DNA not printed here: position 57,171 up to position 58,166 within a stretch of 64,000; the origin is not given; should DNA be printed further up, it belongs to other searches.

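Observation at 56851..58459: flgD is translationally coupled to a CMP-sugar cytidylyltransferase and a prepilin-peptidase-like membrane protein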

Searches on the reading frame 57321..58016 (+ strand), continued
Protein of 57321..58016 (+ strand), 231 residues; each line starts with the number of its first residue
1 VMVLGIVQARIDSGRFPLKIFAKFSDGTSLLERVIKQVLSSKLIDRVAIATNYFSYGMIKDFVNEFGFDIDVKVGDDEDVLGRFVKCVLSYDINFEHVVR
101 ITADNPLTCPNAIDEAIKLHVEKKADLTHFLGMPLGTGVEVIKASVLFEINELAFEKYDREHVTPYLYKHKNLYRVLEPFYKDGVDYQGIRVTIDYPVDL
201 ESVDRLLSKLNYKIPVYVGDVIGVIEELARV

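Call 78: search_protein_families(library=ncbifam, proteins=[L059:5012-5992:+, L059:6626-8458:+, L059:8461-10053:+, L059:3547-5058:+, L068:6719-7633:+, L054:6695-7792:+, L054:5953-6717:+, L012:4599-5483:+], max_evalue=0.01)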
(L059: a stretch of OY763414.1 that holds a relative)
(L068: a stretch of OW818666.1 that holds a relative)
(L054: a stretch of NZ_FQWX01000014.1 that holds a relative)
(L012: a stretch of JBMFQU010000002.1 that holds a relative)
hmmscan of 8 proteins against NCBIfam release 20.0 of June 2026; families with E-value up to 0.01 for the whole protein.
L059:5012-5992:+ (326 aa): 0 families

L059:6626-8458:+ (610 aa): 7 families
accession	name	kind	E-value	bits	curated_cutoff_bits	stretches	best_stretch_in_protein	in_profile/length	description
TIGR01983.1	UbiG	equivalog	1.5e-10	40.8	102.95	1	416-519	46-155/228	bifunctional 2-polyprenyl-6-hydroxyphenol methylase/3-demethylubiquinol 3-O-methyltransferase UbiG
TIGR04345.1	ovoA_Cterm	equivalog_domain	8e-07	28.8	170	0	474-519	128-173/242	putative 4-mercaptohistidine N1-methyltransferase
TIGR03590.1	PseG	equivalog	3.2e-05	23.7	153.55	1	179-271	170-267/280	UDP-2,4-diacetamido-2,4,6-trideoxy-beta-L-altropyranose hydrolase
NF008686.0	PRK11705.1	equivalog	0.00045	19.4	400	1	386-517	135-267/383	cyclopropane fatty acyl phospholipid synthase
NF045667.1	MTase_DVU1556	equivalog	0.00089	18.8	155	1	418-515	21-119/213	DVU_1556 family methyltransferase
TIGR02081.1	metW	equivalog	0.006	16.1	189.5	0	418-502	12-97/194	methionine biosynthesis protein MetW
NF043040.1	corrin_prot_MT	hypoth_equivalog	0.0096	15.4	180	0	417-515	38-147/216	corrinoid protein-associated methyltransferase CpaM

L059:8461-10053:+ (530 aa): 42 families (the best 25 are shown)
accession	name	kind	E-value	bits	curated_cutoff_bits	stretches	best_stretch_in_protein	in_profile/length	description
NF002563.0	PRK02186.1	subfamily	2e-33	115.7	625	1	54-286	54-282/890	argininosuccinate lyase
NF005543.0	PRK07206.1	subfamily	1.8e-18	66.4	302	1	104-309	102-315/416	hypothetical protein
NF006766.0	PRK09288.1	equivalog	1.4e-11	43.8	339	1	6-193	12-199/396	formate-dependent phosphoribosylglycinamide formyltransferase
NF041595.1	dap_A_syn_DdaF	equivalog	1.6e-11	43.6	840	1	139-284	145-295/424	dapdiamide A synthase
TIGR03909.1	pyrrolys_PylC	equivalog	5.7e-11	41.7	248.3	1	9-208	2-183/374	3-methylornithine--L-lysine ligase PylC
NF002378.0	PRK01372.1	subfamily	2.1e-10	39.8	243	1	108-203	98-190/305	D-alanine--D-alanine ligase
TIGR01205.1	D_ala_D_alaTIGR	subfamily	4.2e-10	39.1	245.65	1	103-208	99-207/318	D-alanine--D-alanine ligase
TIGR00877.1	purD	equivalog_domain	5.9e-10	38.5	288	1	85-209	77-208/425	phosphoribosylamine--glycine ligase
TIGR01369.1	CPSaseII_lrg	equivalog_domain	1.7e-09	35.9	1027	1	83-217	640-777/1052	carbamoyl-phosphate synthase (glutamine-hydrolyzing) large subunit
NF009405.0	PRK12767.1-4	equivalog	2.2e-09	36.7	390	1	105-285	107-270/320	carbamoyl phosphate synthase-like protein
NF003671.0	PRK05294.1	equivalog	5.3e-09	34.2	599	1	82-217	638-774/1058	carbamoyl-phosphate synthase large subunit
NF053643.1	Ddl_archaea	equivalog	1.2e-08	34.4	500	1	103-208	99-196/367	putative pseudomurein biosynthesis ATP-grasp protein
TIGR01142.1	purT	equivalog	3.6e-08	32.7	502.15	1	9-200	2-192/380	phosphoribosylglycinamide formyltransferase 2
TIGR02068.2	cya_phycin_syn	equivalog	6.4e-08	31.1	850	1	107-199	210-301/862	cyanophycin synthetase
NF010623.0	PRK14016.1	subfamily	7.7e-08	30.9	877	1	108-198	212-301/871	cyanophycin synthetase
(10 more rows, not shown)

L059:3547-5058:+ (503 aa): 28 families (the best 25 are shown)
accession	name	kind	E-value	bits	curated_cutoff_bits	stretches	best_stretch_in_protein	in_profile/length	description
TIGR04321.1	spiroSPASM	subfamily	2.9e-156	521.1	250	1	5-503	3-510/510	spiro-SPASM protein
TIGR04317.1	W_rSAM_matur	equivalog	1.8e-14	53.7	380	1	231-358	5-125/349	tungsten cofactor oxidoreductase radical SAM maturase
TIGR04251.1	SCM_rSAM_ScmF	equivalog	2.6e-10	40.2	400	1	234-356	8-126/353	SynChlorMet cassette radical SAM/SPASM protein ScmF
TIGR04133.1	rSAM_w_lipo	hypoth_equivalog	6.4e-10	38.5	425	2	231-349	25-139/350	TIGR04133 family radical SAM/SPASM protein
TIGR03962.1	mycofact_rSAM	equivalog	3.6e-08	33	265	1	229-397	11-172/339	mycofactocin radical SAM maturase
NF045646.2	rSAM_Se_TrsS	equivalog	2.6e-07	29.6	490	1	234-364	90-216/441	radical SAM (seleno)protein TrsS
NF050035.1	rSAM_WgK_link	exception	2e-06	27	650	1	227-359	6-132/367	radical SAM/SPASM peptide maturase WgkB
TIGR02109.1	PQQ_syn_pqqE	equivalog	1.7e-05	23.9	381.35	1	228-357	5-127/358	pyrroloquinoline quinone biosynthesis protein PqqE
TIGR04466.1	rSAM_BlsE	equivalog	1.8e-05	24.4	400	1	231-354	4-120/327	cytosylglucuronate decarboxylase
NF001199.0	PRK00164.2-1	equivalog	1.8e-05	24.1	231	1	232-408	14-183/308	GTP 3',8-cyclase MoaA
TIGR02666.1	moaA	equivalog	3.2e-05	23.1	284.05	1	230-401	10-183/336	GTP 3',8-cyclase MoaA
NF012164.0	AlbA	equivalog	4.5e-05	22.1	850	1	234-370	117-247/442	subtilosin maturase AlbA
NF038283.1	viperin_w_prok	equivalog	7e-05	22.1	180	1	236-354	8-125/281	viperin family antiviral radical SAM protein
TIGR03972.1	rSAM_TYW1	equivalog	8e-05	21.9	317.95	1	284-384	122-217/297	4-demethylwyosine synthase TYW1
TIGR04038.1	tatD_link_rSAM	subfamily_domain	9.1e-05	22.3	129.7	1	232-361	10-140/192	TatD family nuclease-associated radical SAM protein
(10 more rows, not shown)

L068:6719-7633:+ (304 aa): 1 family
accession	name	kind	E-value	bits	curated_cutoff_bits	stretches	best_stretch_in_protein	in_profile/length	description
TIGR03590.1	PseG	equivalog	0.00093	18.9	153.55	1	5-59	2-51/280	UDP-2,4-diacetamido-2,4,6-trideoxy-beta-L-altropyranose hydrolase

L054:6695-7792:+ (365 aa): 4 families
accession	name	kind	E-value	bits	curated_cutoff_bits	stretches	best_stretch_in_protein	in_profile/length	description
TIGR03590.1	PseG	equivalog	4.5e-49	167.5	153.55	1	13-283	2-279/280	UDP-2,4-diacetamido-2,4,6-trideoxy-beta-L-altropyranose hydrolase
TIGR01133.1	murG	equivalog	2.1e-06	27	250.25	1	177-294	183-307/353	undecaprenyldiphospho-muramoylpentapeptide beta-N-acetylglucosaminyltransferase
NF046086.1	BFO_1060_trans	domain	8.7e-05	21.8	200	1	218-346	234-365/365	BFO_1060 family glycosyltransferase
TIGR01426.2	MGT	subfamily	0.0018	17.4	260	0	254-345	301-391/393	macrolide family glycosyltransferase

L054:5953-6717:+ (254 aa): 16 families
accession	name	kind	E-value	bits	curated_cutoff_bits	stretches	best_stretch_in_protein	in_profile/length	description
NF009905.0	PRK13368.1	subfamily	5.9e-22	78.2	255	1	16-135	2-119/243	3-deoxy-manno-octulosonate cytidylyltransferase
NF003952.0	PRK05450.1-5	subfamily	6.3e-20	71.4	193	1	16-138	2-122/250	3-deoxy-manno-octulosonate cytidylyltransferase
NF003950.0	PRK05450.1-3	subfamily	2.5e-14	53.2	234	1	16-133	2-120/248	3-deoxy-manno-octulosonate cytidylyltransferase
NF003948.0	PRK05450.1-1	equivalog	2.9e-11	43.1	281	1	15-135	4-125/248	3-deoxy-manno-octulosonate cytidylyltransferase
TIGR04321.1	spiroSPASM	subfamily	2e-10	39.9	250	1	38-235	19-221/510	spiro-SPASM protein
TIGR00466.1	kdsB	equivalog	2.2e-09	37.1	155.2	1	18-139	4-125/241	3-deoxy-manno-octulosonate cytidylyltransferase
NF010934.1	PRK14354.1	equivalog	3.6e-06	25.7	450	1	24-141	12-126/447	bifunctional UDP-N-acetylglucosamine diphosphorylase/glucosamine-1-phosphate N-acetyltransferase GlmU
NF010937.0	PRK14357.1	equivalog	5e-06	25.7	658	1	16-141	5-125/448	bifunctional UDP-N-acetylglucosamine diphosphorylase/glucosamine-1-phosphate N-acetyltransferase GlmU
TIGR01173.1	glmU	equivalog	1.7e-05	23.9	366.85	1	24-148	13-136/452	bifunctional UDP-N-acetylglucosamine diphosphorylase/glucosamine-1-phosphate N-acetyltransferase GlmU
TIGR03584.1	PseF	equivalog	2.2e-05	24.2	205.7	1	18-65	1-48/222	pseudaminic acid cytidylyltransferase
NF053639.1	Mfer334_fam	equivalog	2.9e-05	24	260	1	33-139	27-135/209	pseudomurein biosynthesis protein PmurB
NF010940.0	PRK14360.1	equivalog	5.6e-05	21.9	602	1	23-141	13-130/452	bifunctional UDP-N-acetylglucosamine diphosphorylase/glucosamine-1-phosphate N-acetyltransferase GlmU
NF001183.0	PRK00155.1-3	subfamily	7.2e-05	22.2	166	1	21-75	11-66/237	D-ribitol-5-phosphate cytidylyltransferase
NF001457.0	PRK00317.1-3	equivalog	0.001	18.6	164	1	33-129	19-112/200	molybdenum cofactor guanylyltransferase MobA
TIGR03310.1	matur_MocA_YgfJ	equivalog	0.0023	17.9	186.45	1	23-134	11-119/188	molybdenum cofactor cytidylyltransferase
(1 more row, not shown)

L012:4599-5483:+ (294 aa): 27 families (the best 25 are shown)
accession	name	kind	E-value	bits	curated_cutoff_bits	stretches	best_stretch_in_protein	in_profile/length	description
TIGR01983.1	UbiG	equivalog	1.3e-18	67.1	102.95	1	66-223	21-166/228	bifunctional 2-polyprenyl-6-hydroxyphenol methylase/3-demethylubiquinol 3-O-methyltransferase UbiG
NF043040.1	corrin_prot_MT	hypoth_equivalog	3e-09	36.6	180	1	108-201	41-146/216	corrinoid protein-associated methyltransferase CpaM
TIGR02072.1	BioC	equivalog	2.7e-07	30.6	184.95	1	106-204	32-134/244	malonyl-ACP O-methyltransferase BioC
NF045667.1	MTase_DVU1556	equivalog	6.2e-07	29.1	155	1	109-203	23-120/213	DVU_1556 family methyltransferase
NF002463.0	PRK01683.1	equivalog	3.1e-06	27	297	1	109-212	32-138/258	trans-aconitate 2-methyltransferase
NF011529.0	PRK14968.1-3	equivalog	3.3e-06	26.6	162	1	108-197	34-127/198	putative methyltransferase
TIGR02021.1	BchM-ChlM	equivalog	5.7e-06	25.9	158.9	1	106-177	52-128/218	magnesium protoporphyrin IX methyltransferase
TIGR01934.1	MenG_MenH_UbiE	subfamily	6.4e-06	25.6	158.35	1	106-202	37-141/223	ubiquinone/menaquinone biosynthesis methyltransferase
NF008686.0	PRK11705.1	equivalog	7.3e-06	25.3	400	1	110-206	169-269/383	cyclopropane fatty acyl phospholipid synthase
NF049952.1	23rRNACMtaseTlyA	equivalog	1.6e-05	24.5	250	1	105-174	74-146/236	23S rRNA (cytidine-2'-O)-methyltransferase TlyA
NF010703.0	PRK14103.1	equivalog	3.3e-05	23.4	320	1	109-213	30-135/256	trans-aconitate 2-methyltransferase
NF008992.0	PRK12335.1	equivalog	0.00012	21.3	303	1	108-190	122-211/289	SAM-dependent methyltransferase TehB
TIGR02081.1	metW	equivalog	0.00015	21.4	189.5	1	111-191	16-99/194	methionine biosynthesis protein MetW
NF040703.1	cyclopro_CfaB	exception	0.00015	20.7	650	1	110-199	161-260/393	C17 cyclopropane fatty acid synthase CfaB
NF001244.0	PRK00216.1-5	equivalog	0.00016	21.1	216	1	105-201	45-152/236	bifunctional demethylmenaquinone methyltransferase/2-methoxy-6-polyprenyl-1,4-benzoquinol methylase UbiE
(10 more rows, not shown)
